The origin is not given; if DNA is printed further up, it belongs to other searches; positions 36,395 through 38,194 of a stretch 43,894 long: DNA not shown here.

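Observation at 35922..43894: kaiC-like double ATPase wired into an MCP-less CheB/CheR - PAS - histidine kinase operon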

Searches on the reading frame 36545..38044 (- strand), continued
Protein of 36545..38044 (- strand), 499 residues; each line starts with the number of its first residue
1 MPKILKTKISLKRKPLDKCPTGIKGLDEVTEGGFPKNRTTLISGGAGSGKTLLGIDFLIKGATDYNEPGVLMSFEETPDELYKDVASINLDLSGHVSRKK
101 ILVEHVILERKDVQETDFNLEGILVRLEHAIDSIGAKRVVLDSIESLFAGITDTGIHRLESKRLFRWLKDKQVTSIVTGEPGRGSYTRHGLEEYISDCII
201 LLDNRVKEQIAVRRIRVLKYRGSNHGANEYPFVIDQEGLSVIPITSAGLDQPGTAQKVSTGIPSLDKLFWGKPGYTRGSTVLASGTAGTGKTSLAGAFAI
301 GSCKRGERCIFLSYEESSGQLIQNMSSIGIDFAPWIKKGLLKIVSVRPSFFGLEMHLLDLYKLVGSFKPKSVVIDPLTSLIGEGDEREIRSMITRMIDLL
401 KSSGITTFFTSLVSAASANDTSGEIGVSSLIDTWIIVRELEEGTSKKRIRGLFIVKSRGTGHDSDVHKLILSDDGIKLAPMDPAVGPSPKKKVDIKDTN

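Call 20: find_related_loci(query=window:36545-38044:-, collection=genome_contigs, flank=10000)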
Query window:36545-38044:- (499 aa) in genome_contigs; peptide patterns used: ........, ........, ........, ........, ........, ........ (x = any residue, [..] = any of these).
225 stretches matched a pattern; 154 encode a relative of the query (tblastn E <= 1e-3); the best 80 are kept; 80 distinct loci.
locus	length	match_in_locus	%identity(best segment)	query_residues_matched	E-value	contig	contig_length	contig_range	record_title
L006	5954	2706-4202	100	1-499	0e+0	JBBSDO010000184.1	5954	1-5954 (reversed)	MAG: Elusimicrobiota bacterium isolate LS1_sbin.10 LS1_sbin.10_K_310964_L_5954_cov_14.9467, whole genome shotgun sequenc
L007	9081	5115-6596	83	1-492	0e+0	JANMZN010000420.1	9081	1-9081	MAG: Segetibacter sp. isolate OTE_78_metabat_96 OTE_78_k141_3488237, whole genome shotgun sequence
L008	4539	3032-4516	82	1-496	0e+0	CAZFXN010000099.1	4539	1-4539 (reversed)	MAG TPA_asm: uncultured Bdellovibrionales bacterium isolate SRP128246_co1_509 genome assembly, contig: NODE_54645_length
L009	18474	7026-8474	84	1-482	0e+0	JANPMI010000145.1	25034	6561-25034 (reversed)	MAG: Chitinophagaceae bacterium isolate VAR_48_metabat_297 VAR_48_k141_377921, whole genome shotgun sequence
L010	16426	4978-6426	83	1-482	0e+0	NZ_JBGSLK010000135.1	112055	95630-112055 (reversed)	MAG: Haliscomenobacter sp. isolate JTS-AC203 k141_797452, whole genome shotgun sequence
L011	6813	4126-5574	83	1-482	0e+0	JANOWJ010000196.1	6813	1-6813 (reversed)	MAG: Saprospiraceae bacterium isolate VAR_35_metabat_455 VAR_35_k141_2211600, whole genome shotgun sequence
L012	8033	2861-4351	80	2-499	0e+0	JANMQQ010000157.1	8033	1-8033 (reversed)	MAG: Gammaproteobacteria bacterium isolate OTE_51_metabat_186 OTE_51_k141_4057234, whole genome shotgun sequence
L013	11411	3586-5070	82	1-496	0e+0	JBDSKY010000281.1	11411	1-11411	MAG: Bdellovibrionia bacterium isolate cluster1_bin.357 k127_4435472, whole genome shotgun sequence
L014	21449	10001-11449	82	1-482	0e+0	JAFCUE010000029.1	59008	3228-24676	UNVERIFIED_CONTAM: Flavobacterium sp. DT2-2 NODE_29_length_59008_cov_258.722631, whole genome shotgun sequence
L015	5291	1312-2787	80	1-492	0e+0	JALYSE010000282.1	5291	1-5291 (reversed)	MAG: Fibrobacterota bacterium isolate MDV bin107 SD1456_NODE_5581_length_5291_cov_1.041634, whole genome shotgun sequenc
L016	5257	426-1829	85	16-482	0e+0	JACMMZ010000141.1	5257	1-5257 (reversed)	MAG: Pseudobdellovibrionaceae bacterium isolate LF-bin-124 FL-bin-124-contig-k141_1188225, whole genome shotgun sequence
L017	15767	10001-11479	83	1-491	0e+0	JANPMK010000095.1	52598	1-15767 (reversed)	MAG: Akkermansiaceae bacterium isolate VAR_48_metabat_265_sub VAR_48_k141_2871942, whole genome shotgun sequence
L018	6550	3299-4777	80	1-491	0e+0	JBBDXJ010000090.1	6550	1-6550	MAG: Cyclobacteriaceae bacterium isolate LejiaD_45_11 Lejia_D_16262_length_6550_cov_6, whole genome shotgun sequence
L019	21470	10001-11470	79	1-491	0e+0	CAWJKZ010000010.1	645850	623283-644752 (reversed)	MAG: uncultured Acidobacteriota bacterium isolate MFD05942.bin.2.47 genome assembly, contig: contig_16878, whole genome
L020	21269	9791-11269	79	1-493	0e+0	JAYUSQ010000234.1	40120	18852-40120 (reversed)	MAG: Acidobacteriota bacterium isolate GL117_UP_metabat_70 GL117_UP_metabat_70_233, whole genome shotgun sequence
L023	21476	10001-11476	78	1-493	0e+0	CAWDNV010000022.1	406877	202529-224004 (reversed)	MAG: uncultured Acidobacteriota bacterium isolate MFD03346.bin.1.149 genome assembly, contig: contig_53254, whole genome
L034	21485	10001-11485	77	1-495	0e+0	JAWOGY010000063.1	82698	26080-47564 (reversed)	MAG: Vicinamibacterales bacterium isolate CWP4-1.bin.183 k191_1313571, whole genome shotgun sequence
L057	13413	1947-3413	74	1-492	0e+0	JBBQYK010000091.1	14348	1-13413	MAG: Verrucomicrobiota bacterium isolate Co_metawrap_2159 Cmw_2159_k141_21946261_length_14348_cov_25.0044, whole genome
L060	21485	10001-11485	75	1-495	0e+0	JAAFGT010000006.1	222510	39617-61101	MAG: Acidipila sp. isolate Bin5_1 scaffold_113, whole genome shotgun sequence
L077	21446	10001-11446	76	1-482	0e+0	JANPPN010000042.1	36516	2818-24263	MAG: Bdellovibrio sp. isolate VAR_83_metabat_302 VAR_83_k141_3867371, whole genome shotgun sequence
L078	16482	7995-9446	74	1-485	0e+0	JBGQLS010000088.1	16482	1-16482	MAG: Anaeromyxobacteraceae bacterium isolate OBJ2_061818_050_32 k141_724717_length_16482_cov_14.2736, whole genome shotg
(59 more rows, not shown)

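Call 25: search_protein_families(library=ncbifam, proteins=[window:36545-38044:-], max_evalue=0.001)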
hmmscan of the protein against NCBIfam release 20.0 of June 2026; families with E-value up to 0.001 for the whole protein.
window:36545-38044:- (499 aa): 20 families
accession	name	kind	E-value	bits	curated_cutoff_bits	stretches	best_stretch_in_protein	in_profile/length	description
NF006799.0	PRK09302.1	equivalog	2.1e-177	590.8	408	1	13-479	7-472/515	circadian clock protein KaiC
TIGR02655.1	circ_KaiC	equivalog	2.8e-85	286.8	546.25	1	18-477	2-460/484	circadian clock protein KaiC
TIGR03880.1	KaiC_arch_3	hypoth_equivalog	1.5e-57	194.7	249.45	2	22-242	1-218/224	KaiC domain-containing protein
TIGR03877.1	thermo_KaiC_1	hypoth_equivalog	1.2e-42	146.1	307.25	3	18-242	3-233/238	KaiC domain-containing protein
TIGR03881.1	KaiC_arch_4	hypoth_equivalog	3.9e-37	128.2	247.8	2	19-241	3-228/231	KaiC domain-containing protein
NF004723.0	PRK06067.1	subfamily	3.2e-26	92.3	194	2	257-481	15-238/243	flagellar accessory protein FlaH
NF052589.1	ArlH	equivalog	1.5e-24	87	215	2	274-402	16-151/229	archaellum protein ArlH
TIGR03878.1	thermo_KaiC_2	hypoth_equivalog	8.7e-20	71.1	232.2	2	274-476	32-251/259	KaiC domain-containing protein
TIGR03600.1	phage_DnaB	exception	7.4e-10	38.4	498.65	1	247-325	166-242/421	phage replicative helicase, DnaB family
NF004629.0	PRK05973.1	equivalog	5.1e-09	35.5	156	1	276-334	62-120/237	DNA helicase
TIGR00416.1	sms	equivalog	2.1e-07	30.1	403.05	0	255-331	73-147/454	DNA repair protein RadA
NF006861.0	PRK09361.1-1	equivalog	5.5e-07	29.4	278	0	256-324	3-69/235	DNA repair and recombination protein RadB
NF006320.0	PRK08533.1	equivalog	3e-06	27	215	0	274-395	20-145/230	flagellar accessory protein FlaH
TIGR00665.1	DnaB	equivalog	3.5e-06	26.1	385.25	0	15-99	174-257/435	replicative DNA helicase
TIGR02012.1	tigrfam_recA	equivalog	1.4e-05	24.5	325.3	0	13-60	30-78/321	recombinase RecA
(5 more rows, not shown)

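Call 33: search_protein_families(library=pfam, proteins=[L023:11537-12754:+, L034:11535-12776:+, L078:9540-13061:+, L057:3489-4262:+, L060:11565-12791:+], max_evalue=0.001)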
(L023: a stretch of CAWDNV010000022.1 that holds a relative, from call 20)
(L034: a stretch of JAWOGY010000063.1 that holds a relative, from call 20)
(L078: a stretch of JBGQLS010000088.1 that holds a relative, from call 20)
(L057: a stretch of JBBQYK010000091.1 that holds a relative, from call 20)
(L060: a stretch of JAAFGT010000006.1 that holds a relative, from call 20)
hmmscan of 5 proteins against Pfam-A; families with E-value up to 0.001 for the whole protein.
L023:11537-12754:+ (405 aa): 3 families
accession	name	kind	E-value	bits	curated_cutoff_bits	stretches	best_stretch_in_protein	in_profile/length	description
PF01339.22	CheB_methylest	-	2.6e-51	174.3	24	1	10-182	1-174/174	CheB methylesterase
PF00027.35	cNMP_binding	-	3.8e-19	68.9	27.5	1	217-295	6-84/89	Cyclic nucleotide-binding domain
PF13545.12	HTH_Crp_2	-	5.3e-10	39.6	27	1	332-394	1-61/70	Crp-like helix-turn-helix domain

L034:11535-12776:+ (413 aa): 4 families
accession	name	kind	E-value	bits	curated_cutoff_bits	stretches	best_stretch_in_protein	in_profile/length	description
PF01339.22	CheB_methylest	-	4.1e-48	163.8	24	1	19-191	1-174/174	CheB methylesterase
PF00027.35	cNMP_binding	-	1.4e-18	67.1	27.5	1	221-302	2-83/89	Cyclic nucleotide-binding domain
PF13545.12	HTH_Crp_2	-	4.6e-11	43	27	1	340-398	1-57/70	Crp-like helix-turn-helix domain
PF13412.12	HTH_24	-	0.00052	20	21.9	0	363-395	16-48/48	Winged helix-turn-helix DNA-binding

L078:9540-13061:+ (1173 aa): 9 families
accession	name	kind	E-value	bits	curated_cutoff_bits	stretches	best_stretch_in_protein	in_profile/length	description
PF01339.22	CheB_methylest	-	5.9e-102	339.1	24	2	221-397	1-174/174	CheB methylesterase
PF01739.24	CheR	-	9.1e-49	166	27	1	486-672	2-189/195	CheR methyltransferase, SAM binding domain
PF08448.16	PAS_4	-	2.1e-19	70.2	23.1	2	1061-1170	1-108/110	PAS fold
PF13596.12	PAS_10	-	5.2e-19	69.3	22.1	1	937-1040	2-105/106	PAS domain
PF03705.20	CheR_N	-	4.7e-15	55.5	27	1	422-472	3-53/53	CheR methyltransferase, all-alpha domain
PF13188.13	PAS_8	-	2.3e-09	37.3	21.8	1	1058-1097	4-44/65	PAS domain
PF00989.32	PAS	-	5.3e-08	33.3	22.6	0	1058-1156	4-101/113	PAS fold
PF13426.13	PAS_9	-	0.00013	22.6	27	0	1067-1168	3-102/103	PAS domain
PF08614.16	ATG16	-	0.00089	19.9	33.7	0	839-933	61-150/200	Autophagy protein 16 (ATG16)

L057:3489-4262:+ (257 aa): 1 family
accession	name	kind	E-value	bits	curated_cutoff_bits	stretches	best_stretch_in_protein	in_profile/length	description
PF01339.22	CheB_methylest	-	1.5e-50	171.8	24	1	10-182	1-174/174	CheB methylesterase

L060:11565-12791:+ (408 aa): 3 families
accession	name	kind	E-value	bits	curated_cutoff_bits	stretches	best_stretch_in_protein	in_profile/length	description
PF01339.22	CheB_methylest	-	1.6e-47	161.9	24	1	10-182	1-174/174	CheB methylesterase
PF00027.35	cNMP_binding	-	6.4e-18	65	27.5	1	216-294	5-83/89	Cyclic nucleotide-binding domain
PF13545.12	HTH_Crp_2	-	1.8e-10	41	27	1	332-394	1-61/70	Crp-like helix-turn-helix domain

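Call 52: search_protein_families(library=padloc, proteins=[window:36545-38044:-], max_evalue=0.001)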
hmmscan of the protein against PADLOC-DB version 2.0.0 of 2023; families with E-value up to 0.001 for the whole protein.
window:36545-38044:- (499 aa): 2 families
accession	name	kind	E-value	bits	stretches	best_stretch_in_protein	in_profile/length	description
PDLC04140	mad8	-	2.1e-07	28.8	0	277-324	26-70/314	mads_8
PDLC03813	RTasNERD-Hel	-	0.0005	17.3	0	279-324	227-270/519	DRT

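Call 57: search_protein_families(library=pfam, proteins=[L077:9419-9826:+], max_evalue=0.001)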
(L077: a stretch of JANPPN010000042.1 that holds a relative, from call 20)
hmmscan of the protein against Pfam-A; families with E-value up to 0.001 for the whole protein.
L077:9419-9826:+ (135 aa): 1 family
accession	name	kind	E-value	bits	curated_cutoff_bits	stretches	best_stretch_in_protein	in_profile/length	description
PF00072.30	Response_reg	-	5.3e-19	68.9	30.2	1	21-130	1-110/111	Response regulator receiver domain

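Call 65: find_homologous_proteins(query=L023:11537-12754:+, max_evalue=1e-40)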
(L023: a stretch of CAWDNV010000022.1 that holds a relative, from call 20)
Query L023:11537-12754:+ (405 aa): 8000 proteins with E <= 1e-40 among 8000 candidates; the best 120 are listed.
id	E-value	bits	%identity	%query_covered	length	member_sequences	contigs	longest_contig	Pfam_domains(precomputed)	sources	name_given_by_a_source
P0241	2.5e-261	884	100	100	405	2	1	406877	PF01339.23,PF13545.13,PF00027.36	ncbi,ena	-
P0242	6.3e-240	814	92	100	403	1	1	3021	PF01339.23,PF13545.13,PF00027.36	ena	-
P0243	2.9e-233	792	89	100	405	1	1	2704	PF01339.23,PF13545.13,PF00027.36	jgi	-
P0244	1.8e-231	786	91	99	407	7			PF01339.23,PF13545.13,PF00027.36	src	-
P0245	1.7e-228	776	88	99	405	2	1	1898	PF01339.23,PF13545.13,PF00027.36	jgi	jgi:CRP/FNR family transcriptional regulator, cyclic AMP receptor protein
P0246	8.4e-219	744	83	100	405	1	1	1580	PF01339.23,PF13545.13,PF00027.36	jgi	-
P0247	2.0e-217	740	82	100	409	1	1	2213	PF01339.23,PF13545.13,PF00027.36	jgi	jgi:CRP/FNR family cyclic AMP-dependent transcriptional regulator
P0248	7.2e-217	738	82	100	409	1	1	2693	PF01339.23,PF13545.13,PF00027.36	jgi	jgi:CRP/FNR family cyclic AMP-dependent transcriptional regulator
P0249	1.0e-216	737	82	100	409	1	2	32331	PF01339.23,PF13545.13,PF00027.36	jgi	jgi:CRP/FNR family transcriptional regulator, cyclic AMP receptor protein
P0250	2.5e-214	729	81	100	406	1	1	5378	PF01339.23,PF13545.13,PF00027.36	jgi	jgi:CRP/FNR family cyclic AMP-dependent transcriptional regulator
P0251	4.2e-214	729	82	100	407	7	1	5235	PF01339.23,PF13545.13,PF00027.36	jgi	-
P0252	2.5e-212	723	80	100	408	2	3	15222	PF01339.23,PF13545.13,PF00027.36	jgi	jgi:CRP/FNR family cyclic AMP-dependent transcriptional regulator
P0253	9.2e-212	721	80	100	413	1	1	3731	PF01339.23,PF13545.13,PF00027.36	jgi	jgi:CRP/FNR family transcriptional regulator, cyclic AMP receptor protein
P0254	1.1e-210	717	81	100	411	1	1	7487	PF01339.23,PF13545.13,PF00027.36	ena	-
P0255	2.0e-210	717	80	100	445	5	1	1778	PF01339.23,PF13545.13,PF00027.36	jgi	-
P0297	5.5e-202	689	78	99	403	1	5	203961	PF01339.23,PF13545.13,PF00027.36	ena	-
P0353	2.6e-189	647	72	100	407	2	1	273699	PF01339.23,PF13545.13,PF00027.36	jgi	jgi:CRP/FNR family transcriptional regulator, cyclic AMP receptor protein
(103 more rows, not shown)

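Call 67: find_encoding_contigs(protein=P0353, flank=6000, max_places=1)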
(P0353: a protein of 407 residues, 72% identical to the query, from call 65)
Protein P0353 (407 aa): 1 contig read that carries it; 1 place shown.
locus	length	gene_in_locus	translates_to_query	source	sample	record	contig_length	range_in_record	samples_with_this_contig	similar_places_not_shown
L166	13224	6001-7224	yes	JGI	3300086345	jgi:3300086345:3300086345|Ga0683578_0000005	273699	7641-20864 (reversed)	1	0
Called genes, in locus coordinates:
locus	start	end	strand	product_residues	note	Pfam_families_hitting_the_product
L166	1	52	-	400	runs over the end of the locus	PF01731:Arylesterase (faint), PF10282:Lactonase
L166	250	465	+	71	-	PF01165:Ribosomal_S21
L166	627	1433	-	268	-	-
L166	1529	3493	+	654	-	-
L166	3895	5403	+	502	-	PF00154:RecA_N (faint), PF02562:PhoH (faint), PF03796:DnaB_C (faint), PF06745:ATPase, PF23442:DUF7125 (faint), PF13481:AAA_25 (weak), PF06745:ATPase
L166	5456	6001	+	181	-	PF01339:CheB_methylest (faint)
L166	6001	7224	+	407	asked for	PF01339:CheB_methylest, PF00027:cNMP_binding, PF13545:HTH_Crp_2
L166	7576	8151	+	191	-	PF13646:HEAT_2 (faint)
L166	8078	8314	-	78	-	-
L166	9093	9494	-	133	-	PF02627:CMD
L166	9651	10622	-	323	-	PF08240:ADH_N, PF00107:ADH_zinc_N, PF13602:ADH_zinc_N_2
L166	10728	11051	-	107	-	PF07110:EthD (weak)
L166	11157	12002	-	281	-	PF23441:SDR (weak), PF00106:adh_short, PF08659:KR, PF13561:adh_short_C2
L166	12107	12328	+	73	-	-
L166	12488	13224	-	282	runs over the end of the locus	PF02515:CoA_transf_3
